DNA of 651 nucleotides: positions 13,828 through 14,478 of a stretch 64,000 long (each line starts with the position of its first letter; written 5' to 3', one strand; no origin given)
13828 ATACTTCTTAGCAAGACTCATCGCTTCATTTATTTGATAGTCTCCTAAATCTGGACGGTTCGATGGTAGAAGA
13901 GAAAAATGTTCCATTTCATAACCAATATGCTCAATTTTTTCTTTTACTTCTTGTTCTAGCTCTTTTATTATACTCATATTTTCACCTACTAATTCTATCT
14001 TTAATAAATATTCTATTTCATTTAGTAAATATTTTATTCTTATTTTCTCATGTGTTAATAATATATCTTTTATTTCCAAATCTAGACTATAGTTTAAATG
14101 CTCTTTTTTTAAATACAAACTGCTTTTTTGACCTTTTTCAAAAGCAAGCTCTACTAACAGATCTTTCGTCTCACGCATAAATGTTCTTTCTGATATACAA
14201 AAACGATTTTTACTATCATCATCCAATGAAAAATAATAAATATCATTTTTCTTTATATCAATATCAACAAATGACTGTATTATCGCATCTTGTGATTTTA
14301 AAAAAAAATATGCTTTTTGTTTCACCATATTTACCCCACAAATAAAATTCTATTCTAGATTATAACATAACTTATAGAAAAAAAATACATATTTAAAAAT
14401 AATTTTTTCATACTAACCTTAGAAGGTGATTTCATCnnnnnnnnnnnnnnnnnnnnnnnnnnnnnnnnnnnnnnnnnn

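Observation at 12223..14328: DUF1934 (YwiB)-like domain fused in-frame to arginyl-tRNA synthetase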

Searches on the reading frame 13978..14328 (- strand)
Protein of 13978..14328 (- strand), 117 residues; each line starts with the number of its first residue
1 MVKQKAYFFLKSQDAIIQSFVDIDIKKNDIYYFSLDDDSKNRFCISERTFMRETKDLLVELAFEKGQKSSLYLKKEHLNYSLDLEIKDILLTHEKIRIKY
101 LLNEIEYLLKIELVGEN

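Call 3: search_protein_families(library=pfam, proteins=[window:13978-14328:-], max_evalue=1)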
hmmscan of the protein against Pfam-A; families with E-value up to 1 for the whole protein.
window:13978-14328:- (117 aa): 1 family
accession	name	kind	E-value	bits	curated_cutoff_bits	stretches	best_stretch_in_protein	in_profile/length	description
PF20874.2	Relaxase_M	-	0.11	13.1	27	1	22-53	52-83/86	Relaxase central domain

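Call 4: search_protein_families(library=ncbifam, proteins=[window:13978-14328:-], max_evalue=1)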
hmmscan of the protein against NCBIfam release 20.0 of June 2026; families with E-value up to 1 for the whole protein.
window:13978-14328:- (117 aa): 0 families

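Call 5: search_solved_structures(query=window:13978-14328:-, max_evalue=10, show_alignments=3)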
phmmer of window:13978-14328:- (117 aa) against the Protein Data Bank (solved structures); distinct sequences matched with E-value up to 10: 0.

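Call 6: find_homologous_proteins(query=window:13978-14328:-, max_evalue=0.01)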
Query window:13978-14328:- (117 aa): 2 proteins with E <= 0.01 among 10 candidates.
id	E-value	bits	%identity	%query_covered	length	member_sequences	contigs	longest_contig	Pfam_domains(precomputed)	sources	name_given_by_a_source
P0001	1.9e-41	159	68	99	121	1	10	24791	-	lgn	-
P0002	2.1e-34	136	63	99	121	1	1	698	-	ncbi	-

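Call 8: find_encoding_contigs(protein=P0001, flank=5000, max_places=6)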
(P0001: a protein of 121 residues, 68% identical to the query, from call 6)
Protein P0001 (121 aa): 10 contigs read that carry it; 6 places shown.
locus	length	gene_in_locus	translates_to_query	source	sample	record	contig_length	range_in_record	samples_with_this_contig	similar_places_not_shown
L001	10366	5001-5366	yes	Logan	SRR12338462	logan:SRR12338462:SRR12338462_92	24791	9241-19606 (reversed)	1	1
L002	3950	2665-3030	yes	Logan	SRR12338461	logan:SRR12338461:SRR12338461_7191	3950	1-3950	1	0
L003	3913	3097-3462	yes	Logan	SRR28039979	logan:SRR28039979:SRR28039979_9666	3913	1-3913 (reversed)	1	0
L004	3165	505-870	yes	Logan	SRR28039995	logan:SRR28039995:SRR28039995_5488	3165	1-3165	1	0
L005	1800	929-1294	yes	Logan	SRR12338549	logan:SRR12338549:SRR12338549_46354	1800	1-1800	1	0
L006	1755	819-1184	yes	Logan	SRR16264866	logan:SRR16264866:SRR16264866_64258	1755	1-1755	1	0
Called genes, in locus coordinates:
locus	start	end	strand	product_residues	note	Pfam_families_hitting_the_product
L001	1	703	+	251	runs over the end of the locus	PF00753:Lactamase_B, PF23023:Anti-Pycsar_Apyc1, PF12706:Lactamase_B_2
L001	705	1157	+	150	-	PF02590:SPOUT_MTase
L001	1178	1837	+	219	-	PF03167:UDG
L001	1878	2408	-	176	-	PF04011:LemA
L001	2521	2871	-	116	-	PF09671:Spore_GerQ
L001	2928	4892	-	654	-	PF00912:Transgly, PF00905:Transpeptidase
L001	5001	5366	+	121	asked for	-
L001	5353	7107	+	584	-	PF03485:Arg_tRNA_synt_N, PF00750:tRNA-synt_1d, PF05746:DALR_1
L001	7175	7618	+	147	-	-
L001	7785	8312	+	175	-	PF09851:SHOCT (weak)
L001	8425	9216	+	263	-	PF01807:Zn_ribbon_DnaG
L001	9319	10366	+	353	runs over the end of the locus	PF03462:PCRF, PF00472:RF-1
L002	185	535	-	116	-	PF09671:Spore_GerQ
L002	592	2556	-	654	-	PF00912:Transgly, PF00905:Transpeptidase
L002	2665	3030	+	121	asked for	-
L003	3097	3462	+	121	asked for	-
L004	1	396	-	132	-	?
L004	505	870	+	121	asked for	-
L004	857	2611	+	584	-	PF03485:Arg_tRNA_synt_N, PF00750:tRNA-synt_1d, PF05746:DALR_1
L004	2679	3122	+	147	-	-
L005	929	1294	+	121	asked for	-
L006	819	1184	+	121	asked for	-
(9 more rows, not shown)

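Call 9: find_encoding_contigs(protein=P0002, flank=5000, max_places=4)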
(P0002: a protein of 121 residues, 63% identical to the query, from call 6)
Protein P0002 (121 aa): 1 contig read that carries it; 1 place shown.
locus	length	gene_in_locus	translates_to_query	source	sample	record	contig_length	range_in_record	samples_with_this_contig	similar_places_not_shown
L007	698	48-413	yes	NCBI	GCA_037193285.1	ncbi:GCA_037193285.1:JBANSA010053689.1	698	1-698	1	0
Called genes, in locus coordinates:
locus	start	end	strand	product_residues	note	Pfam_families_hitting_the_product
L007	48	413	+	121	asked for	-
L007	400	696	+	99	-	?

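Call 15: search_solved_structures(query=A2, max_evalue=10, show_alignments=3)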
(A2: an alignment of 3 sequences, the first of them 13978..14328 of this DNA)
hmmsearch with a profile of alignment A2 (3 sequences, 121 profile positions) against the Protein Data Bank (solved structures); distinct sequences matched with E-value up to 10: 0.

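Call 22: predict_structure(alignment_id=A2)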
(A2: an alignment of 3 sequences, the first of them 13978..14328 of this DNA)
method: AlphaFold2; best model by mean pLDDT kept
length: 117 residues; sequences in the alignment: 3
mean_pLDDT: 64.9   pTM: 0.57
mean pLDDT of the five models: 64.9, 61.3, 33.3, 32.0, 31.3
residues with pLDDT >= 90: 0; 70-90: 44; 50-70: 58; < 50: 15
segments of 3 or more residues with pLDDT < 50: 65-79
pLDDT, mean of each block of 10 residues (from residue 1): 73 77 63 61 65 64 48 44 66 73 77 69
secondary structure, 60 per line:
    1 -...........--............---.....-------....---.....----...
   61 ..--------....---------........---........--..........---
elements in order: E2-12 E15-26 E30-34 E42-45 E49-53 E58-62 E71-74 E84-91 E95-102 E105-114

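Call 30: search_protein_representatives(alignment_id=A2)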
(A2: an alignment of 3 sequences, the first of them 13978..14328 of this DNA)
Query: 3 sequences, 121 profile positions. Proteins with E-value up to 0.001 (for the whole library): 14; up to 1e-10: 5; up to 1e-30: 1. The best 14 are listed.
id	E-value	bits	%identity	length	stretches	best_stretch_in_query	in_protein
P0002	4.3e-64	230.5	-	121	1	1-121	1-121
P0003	1.8e-22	96.2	-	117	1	1-117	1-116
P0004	2.7e-22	95.6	-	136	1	1-116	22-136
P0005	4.2e-14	69.2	-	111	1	9-121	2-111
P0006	2.9e-12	63.3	-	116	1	1-116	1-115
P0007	2.9e-08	50.3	-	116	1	4-113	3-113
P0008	1.4e-04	38.5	-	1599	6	48-118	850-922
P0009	2.5e-04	37.6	-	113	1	4-112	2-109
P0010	3.0e-04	37.4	-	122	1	1-112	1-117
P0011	5.2e-04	36.6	-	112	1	2-113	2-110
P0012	7.6e-04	36.1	-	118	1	26-109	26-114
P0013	8.1e-04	36.0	-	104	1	3-102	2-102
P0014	8.9e-04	35.8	-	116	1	25-112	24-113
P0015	9.1e-04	35.8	-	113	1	5-112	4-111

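Call 32: search_protein_families(library=pfam, alignment_id=A3, max_evalue=1)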
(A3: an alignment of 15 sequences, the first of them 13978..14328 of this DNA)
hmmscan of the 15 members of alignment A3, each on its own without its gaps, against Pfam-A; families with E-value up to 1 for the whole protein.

A. member 1, window:13978-14328:- (117 aa): 1 family
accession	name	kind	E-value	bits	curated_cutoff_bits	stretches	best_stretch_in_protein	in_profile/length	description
PF20874.2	Relaxase_M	-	0.11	13.1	27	1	22-53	52-83/86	Relaxase central domain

B. families by the number of members that match (of 15 scanned): 17 families
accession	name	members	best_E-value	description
PF16467.10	DUF5048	1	0.0029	Domain of unknown function (DUF5048)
PF15980.10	ComGF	1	0.0081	Putative Competence protein ComGF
PF16966.11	Porin_8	1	0.0086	Porin-like glycoporin RafY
PF00069.31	Pkinase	1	0.013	Protein kinase domain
PF17162.9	DUF5118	1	0.024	Domain of unknown function (DUF5118)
PF09732.14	CactinC_cactus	1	0.026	Cactus-binding C-terminus of cactin protein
PF11176.13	Tma16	1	0.033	Translation machinery-associated protein 16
PF21852.1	DUF6911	1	0.044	Family of unknown function (DUF6911)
PF03642.18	MAP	1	0.061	MAP domain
PF04800.17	NDUS4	1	0.063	NADH dehydrogenase ubiquinone Fe-S protein 4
PF21847.1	DUF6906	1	0.063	Domain of unknown function (DUF6906)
PF02620.22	YceD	1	0.088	Large ribosomal RNA subunit accumulation protein YceD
PF20874.2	Relaxase_M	1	0.11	Relaxase central domain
PF02052.20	Gallidermin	1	0.14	Gallidermin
PF07833.16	Cu_amine_oxidN1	1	0.26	Copper amine oxidase N-terminal domain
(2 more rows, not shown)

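Call 33: search_solved_structures(query=A3, max_evalue=10, show_alignments=3)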
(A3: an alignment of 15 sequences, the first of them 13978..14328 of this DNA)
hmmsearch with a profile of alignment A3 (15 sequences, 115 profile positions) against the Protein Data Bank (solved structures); distinct sequences matched with E-value up to 10: 4.
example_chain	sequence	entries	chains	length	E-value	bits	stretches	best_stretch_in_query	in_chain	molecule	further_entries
7oec_A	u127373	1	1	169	0.15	15.3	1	16-110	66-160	DNA polymerase II large subunit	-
5bkh_A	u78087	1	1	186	0.21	14.7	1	16-110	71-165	DNA polymerase II large subunit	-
1fmm_S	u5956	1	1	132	1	12.6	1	50-83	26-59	ACIDIC FIBROBLAST GROWTH FACTOR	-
8bnq_A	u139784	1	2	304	1.4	12.1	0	88-110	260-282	Titin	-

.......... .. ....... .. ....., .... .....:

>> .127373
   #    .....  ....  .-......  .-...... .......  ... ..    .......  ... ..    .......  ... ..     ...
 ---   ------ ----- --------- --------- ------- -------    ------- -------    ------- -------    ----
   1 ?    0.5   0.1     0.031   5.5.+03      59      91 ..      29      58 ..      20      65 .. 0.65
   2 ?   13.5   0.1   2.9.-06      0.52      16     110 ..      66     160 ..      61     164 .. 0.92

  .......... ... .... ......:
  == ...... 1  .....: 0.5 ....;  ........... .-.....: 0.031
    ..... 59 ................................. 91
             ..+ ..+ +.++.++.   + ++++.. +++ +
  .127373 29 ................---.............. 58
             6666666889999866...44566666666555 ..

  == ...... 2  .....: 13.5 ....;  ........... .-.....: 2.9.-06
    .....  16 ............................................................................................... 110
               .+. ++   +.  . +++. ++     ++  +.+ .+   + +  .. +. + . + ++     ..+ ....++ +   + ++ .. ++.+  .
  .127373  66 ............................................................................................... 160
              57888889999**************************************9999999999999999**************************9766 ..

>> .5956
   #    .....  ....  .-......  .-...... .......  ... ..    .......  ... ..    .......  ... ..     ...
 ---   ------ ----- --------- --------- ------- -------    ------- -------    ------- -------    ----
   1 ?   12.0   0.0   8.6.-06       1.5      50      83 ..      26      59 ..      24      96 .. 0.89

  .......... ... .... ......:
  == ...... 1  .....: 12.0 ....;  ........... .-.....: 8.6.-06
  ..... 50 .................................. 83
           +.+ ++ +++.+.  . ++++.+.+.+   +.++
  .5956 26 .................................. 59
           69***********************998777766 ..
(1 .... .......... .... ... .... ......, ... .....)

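Call 35: find_homologous_proteins(query=A4, max_evalue=0.001)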
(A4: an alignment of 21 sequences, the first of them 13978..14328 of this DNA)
Query A4 (21 sequences) (117 aa, profile of the alignment): 25 proteins with E <= 0.001 among 1300 candidates.
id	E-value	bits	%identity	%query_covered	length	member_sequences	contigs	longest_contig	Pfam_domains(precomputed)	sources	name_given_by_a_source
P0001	1.4e-35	140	68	99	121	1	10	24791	-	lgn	-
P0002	2.3e-33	132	63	99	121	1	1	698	-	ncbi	-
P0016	8.8e-29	118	29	99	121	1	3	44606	-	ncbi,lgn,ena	-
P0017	3.8e-28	116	29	82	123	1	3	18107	-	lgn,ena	-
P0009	4.8e-28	115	25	92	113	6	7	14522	-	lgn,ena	-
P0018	1.9e-26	110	28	99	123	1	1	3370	-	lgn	-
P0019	1.9e-26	110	30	92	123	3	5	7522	-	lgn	-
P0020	2.0e-26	110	28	99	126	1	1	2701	-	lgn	-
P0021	2.8e-25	106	28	90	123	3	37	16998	-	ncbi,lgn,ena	-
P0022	5.6e-25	105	29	90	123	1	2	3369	-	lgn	-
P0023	1.4e-24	104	32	99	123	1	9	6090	-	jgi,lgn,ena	-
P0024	1.4e-24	104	32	99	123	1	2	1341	-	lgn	-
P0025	1.5e-24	104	32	99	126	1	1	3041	-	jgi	-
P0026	1.5e-24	104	32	99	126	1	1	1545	-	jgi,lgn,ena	-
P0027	3.0e-24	103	31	99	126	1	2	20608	-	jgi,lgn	-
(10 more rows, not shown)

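Call 57: search_protein_families(library=pfam, alignment_id=A9, max_evalue=10)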
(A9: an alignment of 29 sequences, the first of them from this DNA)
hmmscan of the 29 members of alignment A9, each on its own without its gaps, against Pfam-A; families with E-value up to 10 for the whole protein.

A. member 1, seq(117 aa): 1 family
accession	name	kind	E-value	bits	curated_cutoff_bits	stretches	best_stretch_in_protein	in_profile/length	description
PF20874.2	Relaxase_M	-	0.11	13.1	27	1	22-53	52-83/86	Relaxase central domain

B. families by the number of members that match (of 29 scanned): 36 families (the first 25 are shown)
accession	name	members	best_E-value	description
PF09148.16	DUF1934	2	6.5e-07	Domain of unknown function (DUF1934)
PF18663.7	Pallilysin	2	0.00082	Pallilysin beta barrel domain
PF22025.1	ThiI_fer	1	0.00089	ThiI ferredoxin-like domain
PF20644.2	Rrn7_cyclin_N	1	0.0036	Rrn7/TAF1B, N-terminal cyclin domain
PF16244.11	DUF4901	1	0.0059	YcdB, YcdC repeated domain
PF19234.4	DUF5887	1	0.015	Family of unknown function (DUF5887)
PF11551.14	Omp28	1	0.017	Outer membrane protein Omp28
PF12229.13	PG_binding_4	1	0.017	Putative peptidoglycan binding domain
PF22732.2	MSL3_chromo-like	1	0.023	MSL3 chromodomain-like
PF07317.18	PilZN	1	0.024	Flagellar regulator YcgR, PilZN domain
PF01113.26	DapB_N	1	0.025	Dihydrodipicolinate reductase, N-terminus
PF17820.7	PDZ_6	1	0.032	PDZ domain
PF16146.10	DUF4854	1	0.036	Domain of unknown function (DUF4854)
PF16452.10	Phage_CI_C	1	0.038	Bacteriophage CI repressor C-terminal domain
PF06289.16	FlbD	1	0.042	Flagellar and Swarming motility proteins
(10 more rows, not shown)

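Call 58: predict_structure(alignment_id=A8)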
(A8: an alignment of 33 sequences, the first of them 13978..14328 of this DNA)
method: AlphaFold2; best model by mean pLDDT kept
length: 117 residues; sequences in the alignment: 33
mean_pLDDT: 94.6   pTM: 0.86
mean pLDDT of the five models: 94.6, 93.9, 93.5, 93.3, 92.9
residues with pLDDT >= 90: 106; 70-90: 10; 50-70: 1; < 50: 0
segments of 3 or more residues with pLDDT < 50: none
pLDDT, mean of each block of 10 residues (from residue 1): 95 95 95 96 97 97 90 97 95 96 95 85
secondary structure, 60 per line:
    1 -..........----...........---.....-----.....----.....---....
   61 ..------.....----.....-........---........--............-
elements in order: E2-11 E16-26 E30-34 E40-44 E49-53 E57-62 E69-73 E78-82 E84-91 E95-102 E105-116

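Call 73: fold_search(model_id=the predicted structure, library=pdb)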
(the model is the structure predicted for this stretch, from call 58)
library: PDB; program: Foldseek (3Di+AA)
matches with E <= 10: 1151; with E <= 0.001: 1
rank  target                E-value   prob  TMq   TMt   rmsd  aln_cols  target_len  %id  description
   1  1r0u                  7.4e-04  1.00  0.64  0.55   4.4       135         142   18  Crystal structure of ywiB protein from Bacillus subtilis (released 2003-12-30)
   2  8veh_C                1.3e-03  0.87  0.24  0.18  11.2       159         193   11  Crystal structure of outer membrane lipoprotein carrier protein (LolA) from Rickettsia bellii (released 2023-12-27)
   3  4kt5_A                2.3e-03  1.00  0.39  0.40   6.9       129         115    7  Structure of GrlR-GrlA complex (released 2013-10-09)
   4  8veh_B                3.4e-03  0.84  0.25  0.18  10.8       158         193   10  Crystal structure of outer membrane lipoprotein carrier protein (LolA) from Rickettsia bellii (released 2023-12-27)
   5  8veh_A                3.6e-03  0.85  0.26  0.19  10.3       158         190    9  Crystal structure of outer membrane lipoprotein carrier protein (LolA) from Rickettsia bellii (released 2023-12-27)
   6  2ovs_A                4.0e-03  1.00  0.42  0.41   6.4       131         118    6  Crystal structure of a Type Three secretion System protein (released 2007-05-29)
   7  9c89                  4.3e-03  0.91  0.26  0.21   8.4       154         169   10  Crystal structure of outer membrane lipoprotein carrier protein (LolA) from Ehrlichia chaffeensis (released 2024-06-19)
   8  4kt5_B                7.2e-03  0.99  0.41  0.41   6.7       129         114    7  Structure of GrlR-GrlA complex (released 2013-10-09)
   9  6d0t_A                7.2e-03  0.99  0.36  0.37   9.7       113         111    9  De novo design of a fluorescence-activating beta barrel - BB1 (released 2018-09-19)
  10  9azz_C                8.5e-03  0.66  0.25  0.19  12.2       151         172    8  Crystal structure of outer membrane lipoprotein carrier protein (LolA) from Ehrlichia ruminantium (released 2024-03-20)
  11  1iwm_A                1.3e-02  0.85  0.28  0.21   7.9       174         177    8  Crystal Structure of the Outer Membrane Lipoprotein Receptor, LolB (released 2003-07-15)
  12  6czi_A                1.4e-02  0.96  0.33  0.35  11.3       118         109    7  Structure of a redesigned beta barrel, mFAP1, bound to DFHBI (released 2018-09-19)
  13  5fq8_G                1.7e-02  0.98  0.40  0.26   7.7       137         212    9  Crystal structure of the SusCD complex BT2261-2264 from Bacteroides thetaiotaomicron (released 2016-12-21)
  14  8t5j                  1.8e-02  0.90  0.34  0.27  10.6       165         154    7  Crystal structure of outer membrane lipoprotein carrier protein (LolA) from Francisella philomiragia (released 2023-06-28)
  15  7zu0_A                1.9e-02  0.30  0.18  0.04  14.3       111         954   12  HOPS tethering complex from yeast (released 2022-09-28)
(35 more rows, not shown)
